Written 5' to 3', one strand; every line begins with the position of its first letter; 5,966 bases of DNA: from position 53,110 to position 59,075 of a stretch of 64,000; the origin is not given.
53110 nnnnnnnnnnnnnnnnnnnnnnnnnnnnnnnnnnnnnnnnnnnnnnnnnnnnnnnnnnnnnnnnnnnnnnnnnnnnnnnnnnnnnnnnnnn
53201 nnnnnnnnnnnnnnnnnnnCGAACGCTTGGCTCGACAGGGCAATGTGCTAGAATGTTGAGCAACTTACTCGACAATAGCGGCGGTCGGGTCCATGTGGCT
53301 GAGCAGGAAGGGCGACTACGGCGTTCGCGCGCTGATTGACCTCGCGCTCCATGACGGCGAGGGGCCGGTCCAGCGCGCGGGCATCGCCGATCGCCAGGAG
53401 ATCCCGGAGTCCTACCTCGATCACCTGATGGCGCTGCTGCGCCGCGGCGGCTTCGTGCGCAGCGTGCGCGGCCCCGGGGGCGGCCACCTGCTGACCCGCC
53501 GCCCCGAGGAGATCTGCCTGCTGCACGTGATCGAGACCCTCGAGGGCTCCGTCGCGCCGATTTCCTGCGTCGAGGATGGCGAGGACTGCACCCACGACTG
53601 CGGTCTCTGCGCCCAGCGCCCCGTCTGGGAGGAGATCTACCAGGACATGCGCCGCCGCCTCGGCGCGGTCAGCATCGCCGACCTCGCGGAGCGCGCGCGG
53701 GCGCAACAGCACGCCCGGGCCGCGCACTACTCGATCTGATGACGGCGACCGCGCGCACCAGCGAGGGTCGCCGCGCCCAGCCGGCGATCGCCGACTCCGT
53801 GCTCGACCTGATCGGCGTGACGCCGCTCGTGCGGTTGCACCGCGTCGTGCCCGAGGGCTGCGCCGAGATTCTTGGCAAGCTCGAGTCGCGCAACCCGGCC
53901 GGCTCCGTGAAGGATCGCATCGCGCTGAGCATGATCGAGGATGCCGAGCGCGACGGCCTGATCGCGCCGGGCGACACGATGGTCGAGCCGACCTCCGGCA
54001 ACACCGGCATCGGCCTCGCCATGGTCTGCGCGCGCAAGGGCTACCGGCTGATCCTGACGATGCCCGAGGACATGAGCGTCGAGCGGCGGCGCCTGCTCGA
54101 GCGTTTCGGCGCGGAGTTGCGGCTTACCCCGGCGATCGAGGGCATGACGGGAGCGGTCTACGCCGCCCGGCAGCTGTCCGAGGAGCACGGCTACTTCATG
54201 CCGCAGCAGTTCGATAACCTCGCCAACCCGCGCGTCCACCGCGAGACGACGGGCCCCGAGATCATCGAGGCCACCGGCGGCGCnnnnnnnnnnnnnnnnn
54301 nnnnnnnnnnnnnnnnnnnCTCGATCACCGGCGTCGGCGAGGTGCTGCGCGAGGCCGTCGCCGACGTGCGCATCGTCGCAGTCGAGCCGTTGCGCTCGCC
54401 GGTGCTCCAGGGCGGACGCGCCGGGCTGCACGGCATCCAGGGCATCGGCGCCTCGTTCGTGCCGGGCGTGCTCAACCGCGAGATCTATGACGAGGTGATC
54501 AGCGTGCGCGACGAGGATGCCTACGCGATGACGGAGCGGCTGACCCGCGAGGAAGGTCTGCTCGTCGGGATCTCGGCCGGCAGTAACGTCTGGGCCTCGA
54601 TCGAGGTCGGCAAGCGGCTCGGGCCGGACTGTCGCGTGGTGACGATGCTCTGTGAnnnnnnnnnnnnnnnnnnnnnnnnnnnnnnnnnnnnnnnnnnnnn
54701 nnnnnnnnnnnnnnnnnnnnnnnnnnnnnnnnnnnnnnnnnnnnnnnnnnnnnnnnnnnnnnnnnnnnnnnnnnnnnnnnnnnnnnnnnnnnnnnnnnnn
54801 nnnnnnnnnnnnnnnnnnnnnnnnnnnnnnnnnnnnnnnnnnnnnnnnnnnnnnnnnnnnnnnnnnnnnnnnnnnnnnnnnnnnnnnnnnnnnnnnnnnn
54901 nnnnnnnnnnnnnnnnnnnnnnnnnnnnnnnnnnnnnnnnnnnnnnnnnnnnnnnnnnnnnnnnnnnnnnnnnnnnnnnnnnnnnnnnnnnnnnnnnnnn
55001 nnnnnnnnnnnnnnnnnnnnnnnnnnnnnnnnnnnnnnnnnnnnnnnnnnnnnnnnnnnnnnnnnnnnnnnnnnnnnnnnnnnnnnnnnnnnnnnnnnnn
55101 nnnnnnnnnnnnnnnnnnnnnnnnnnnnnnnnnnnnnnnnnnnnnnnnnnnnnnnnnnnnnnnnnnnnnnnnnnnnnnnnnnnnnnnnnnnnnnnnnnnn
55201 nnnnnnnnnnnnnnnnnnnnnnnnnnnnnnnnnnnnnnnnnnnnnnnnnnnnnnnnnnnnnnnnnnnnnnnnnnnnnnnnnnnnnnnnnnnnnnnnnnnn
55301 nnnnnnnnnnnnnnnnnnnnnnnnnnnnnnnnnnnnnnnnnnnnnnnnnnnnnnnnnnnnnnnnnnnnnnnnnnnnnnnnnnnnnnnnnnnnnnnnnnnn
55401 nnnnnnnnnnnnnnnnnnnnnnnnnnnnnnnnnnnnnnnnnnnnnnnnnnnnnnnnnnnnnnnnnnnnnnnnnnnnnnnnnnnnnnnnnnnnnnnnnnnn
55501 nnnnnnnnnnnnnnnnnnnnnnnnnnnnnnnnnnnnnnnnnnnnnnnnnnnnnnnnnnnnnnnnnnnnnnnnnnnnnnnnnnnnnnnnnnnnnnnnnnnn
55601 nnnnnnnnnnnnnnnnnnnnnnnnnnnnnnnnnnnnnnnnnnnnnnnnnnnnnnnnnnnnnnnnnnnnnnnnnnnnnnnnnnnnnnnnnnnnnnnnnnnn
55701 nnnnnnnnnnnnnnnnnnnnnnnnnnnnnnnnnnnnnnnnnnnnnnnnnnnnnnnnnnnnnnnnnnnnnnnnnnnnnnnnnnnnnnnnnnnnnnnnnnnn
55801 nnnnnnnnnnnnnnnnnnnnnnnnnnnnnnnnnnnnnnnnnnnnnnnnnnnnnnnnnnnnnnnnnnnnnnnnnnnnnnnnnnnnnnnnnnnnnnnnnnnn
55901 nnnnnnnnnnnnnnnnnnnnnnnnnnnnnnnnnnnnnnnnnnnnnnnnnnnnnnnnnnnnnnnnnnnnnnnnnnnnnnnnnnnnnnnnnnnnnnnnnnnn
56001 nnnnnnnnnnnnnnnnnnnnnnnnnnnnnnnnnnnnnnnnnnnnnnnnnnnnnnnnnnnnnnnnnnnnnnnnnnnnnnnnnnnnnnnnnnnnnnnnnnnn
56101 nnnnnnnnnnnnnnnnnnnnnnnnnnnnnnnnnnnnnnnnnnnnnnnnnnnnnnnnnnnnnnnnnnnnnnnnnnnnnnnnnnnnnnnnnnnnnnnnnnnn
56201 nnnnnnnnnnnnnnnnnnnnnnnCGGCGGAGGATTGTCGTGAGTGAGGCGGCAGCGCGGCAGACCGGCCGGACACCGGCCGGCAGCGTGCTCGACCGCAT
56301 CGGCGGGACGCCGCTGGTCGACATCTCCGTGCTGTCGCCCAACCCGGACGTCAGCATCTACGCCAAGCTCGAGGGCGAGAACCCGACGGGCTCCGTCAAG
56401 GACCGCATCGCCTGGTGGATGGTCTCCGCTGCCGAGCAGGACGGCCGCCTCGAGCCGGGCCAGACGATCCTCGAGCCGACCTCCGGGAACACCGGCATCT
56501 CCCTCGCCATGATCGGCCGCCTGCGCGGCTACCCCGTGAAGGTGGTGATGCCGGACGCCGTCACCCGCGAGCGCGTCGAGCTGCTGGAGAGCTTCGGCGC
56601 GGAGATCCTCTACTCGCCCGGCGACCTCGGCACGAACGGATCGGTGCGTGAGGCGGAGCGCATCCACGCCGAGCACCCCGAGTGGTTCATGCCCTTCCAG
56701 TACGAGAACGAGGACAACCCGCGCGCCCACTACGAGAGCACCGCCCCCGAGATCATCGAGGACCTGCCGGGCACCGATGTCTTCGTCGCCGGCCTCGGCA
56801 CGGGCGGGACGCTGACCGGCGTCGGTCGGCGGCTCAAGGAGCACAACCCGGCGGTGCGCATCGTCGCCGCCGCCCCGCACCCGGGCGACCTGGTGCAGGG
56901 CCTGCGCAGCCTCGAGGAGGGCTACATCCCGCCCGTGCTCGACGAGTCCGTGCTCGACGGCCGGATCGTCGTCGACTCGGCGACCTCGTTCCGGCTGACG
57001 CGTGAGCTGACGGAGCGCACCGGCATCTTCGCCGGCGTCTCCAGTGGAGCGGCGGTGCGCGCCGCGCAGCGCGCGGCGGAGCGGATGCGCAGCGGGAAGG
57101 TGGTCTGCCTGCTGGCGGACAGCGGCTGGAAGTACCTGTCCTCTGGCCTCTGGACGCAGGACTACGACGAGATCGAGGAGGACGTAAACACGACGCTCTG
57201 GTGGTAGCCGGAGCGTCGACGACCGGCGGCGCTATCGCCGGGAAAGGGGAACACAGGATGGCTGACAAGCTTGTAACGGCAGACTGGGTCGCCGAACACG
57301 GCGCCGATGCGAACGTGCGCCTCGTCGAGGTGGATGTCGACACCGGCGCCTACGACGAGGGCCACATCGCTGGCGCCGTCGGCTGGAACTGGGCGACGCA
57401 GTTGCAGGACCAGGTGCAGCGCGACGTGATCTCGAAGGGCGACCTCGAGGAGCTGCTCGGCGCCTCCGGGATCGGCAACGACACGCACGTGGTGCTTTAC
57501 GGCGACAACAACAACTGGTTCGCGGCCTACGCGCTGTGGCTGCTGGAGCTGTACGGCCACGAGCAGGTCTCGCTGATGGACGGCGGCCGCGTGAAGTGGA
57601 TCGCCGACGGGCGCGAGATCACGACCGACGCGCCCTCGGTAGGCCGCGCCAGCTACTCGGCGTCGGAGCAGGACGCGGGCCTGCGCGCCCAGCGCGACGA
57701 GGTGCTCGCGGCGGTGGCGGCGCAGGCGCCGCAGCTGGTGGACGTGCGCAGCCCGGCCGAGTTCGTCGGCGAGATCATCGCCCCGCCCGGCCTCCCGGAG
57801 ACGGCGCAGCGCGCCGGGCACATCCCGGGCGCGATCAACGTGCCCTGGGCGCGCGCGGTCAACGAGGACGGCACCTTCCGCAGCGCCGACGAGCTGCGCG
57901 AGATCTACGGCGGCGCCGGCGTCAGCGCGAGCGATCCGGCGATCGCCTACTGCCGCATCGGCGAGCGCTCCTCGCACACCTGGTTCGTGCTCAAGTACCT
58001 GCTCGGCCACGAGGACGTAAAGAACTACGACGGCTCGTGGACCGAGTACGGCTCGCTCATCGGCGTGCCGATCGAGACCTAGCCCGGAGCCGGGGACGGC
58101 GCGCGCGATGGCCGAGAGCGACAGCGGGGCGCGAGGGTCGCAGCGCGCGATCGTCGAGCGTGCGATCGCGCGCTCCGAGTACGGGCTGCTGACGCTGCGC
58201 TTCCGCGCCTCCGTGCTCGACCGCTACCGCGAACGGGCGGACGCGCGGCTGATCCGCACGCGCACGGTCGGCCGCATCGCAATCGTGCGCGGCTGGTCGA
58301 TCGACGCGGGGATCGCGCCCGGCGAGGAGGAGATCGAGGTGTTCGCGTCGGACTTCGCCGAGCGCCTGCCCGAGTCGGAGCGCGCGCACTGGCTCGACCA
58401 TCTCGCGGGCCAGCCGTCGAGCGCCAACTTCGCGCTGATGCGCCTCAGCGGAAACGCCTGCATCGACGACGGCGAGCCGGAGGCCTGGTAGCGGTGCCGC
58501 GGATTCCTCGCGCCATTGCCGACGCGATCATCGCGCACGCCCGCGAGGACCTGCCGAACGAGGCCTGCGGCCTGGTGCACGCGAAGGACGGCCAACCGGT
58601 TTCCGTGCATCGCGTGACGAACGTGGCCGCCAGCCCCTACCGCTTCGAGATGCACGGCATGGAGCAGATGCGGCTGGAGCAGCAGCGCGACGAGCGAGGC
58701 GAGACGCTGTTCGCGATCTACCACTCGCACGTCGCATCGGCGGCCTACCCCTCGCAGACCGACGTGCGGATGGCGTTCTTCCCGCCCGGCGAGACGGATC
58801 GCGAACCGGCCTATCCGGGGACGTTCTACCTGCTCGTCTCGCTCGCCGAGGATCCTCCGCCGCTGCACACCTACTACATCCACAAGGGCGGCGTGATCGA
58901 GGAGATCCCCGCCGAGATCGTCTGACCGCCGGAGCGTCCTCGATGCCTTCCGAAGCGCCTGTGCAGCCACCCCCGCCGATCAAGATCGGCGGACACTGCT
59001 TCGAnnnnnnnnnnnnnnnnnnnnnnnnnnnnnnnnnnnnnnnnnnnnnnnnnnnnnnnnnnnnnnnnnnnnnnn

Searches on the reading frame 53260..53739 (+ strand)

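Call 40: search_protein_families(library=pfam, proteins=[window:53260-53739:+], max_evalue=0.00001)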
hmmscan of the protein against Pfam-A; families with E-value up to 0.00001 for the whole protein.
window:53260-53739:+ (159 aa): 1 family
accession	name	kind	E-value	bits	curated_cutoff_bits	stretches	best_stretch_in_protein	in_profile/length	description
PF02082.26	Rrf2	-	4.3e-37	127.6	30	1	14-144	1-131/132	Iron-dependent Transcriptional regulator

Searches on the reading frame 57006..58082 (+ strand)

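Call 40: search_protein_families(library=pfam, proteins=[window:57006-58082:+], max_evalue=0.00001)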
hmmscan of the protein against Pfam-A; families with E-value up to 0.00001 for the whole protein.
window:57006-58082:+ (358 aa): 1 family
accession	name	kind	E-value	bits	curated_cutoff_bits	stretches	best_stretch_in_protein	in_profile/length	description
PF00581.25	Rhodanese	-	2.4e-31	108.7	22.2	2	231-348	3-99/102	Rhodanese-like domain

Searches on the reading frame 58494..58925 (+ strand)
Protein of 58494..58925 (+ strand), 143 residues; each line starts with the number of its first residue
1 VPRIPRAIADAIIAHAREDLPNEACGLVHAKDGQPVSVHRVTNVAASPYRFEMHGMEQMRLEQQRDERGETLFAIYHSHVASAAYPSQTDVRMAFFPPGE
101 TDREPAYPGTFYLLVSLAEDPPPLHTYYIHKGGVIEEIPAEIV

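Call 56: search_protein_families(library=pfam, proteins=[window:58494-58925:+], max_evalue=0.0001)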
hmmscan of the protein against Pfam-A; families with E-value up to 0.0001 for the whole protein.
window:58494-58925:+ (143 aa): 1 family
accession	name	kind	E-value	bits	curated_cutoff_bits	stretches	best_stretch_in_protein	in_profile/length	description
PF14464.11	Prok-JAB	-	6.6e-20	71.5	25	1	6-95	2-91/114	Prokaryotic homologs of the JAB domain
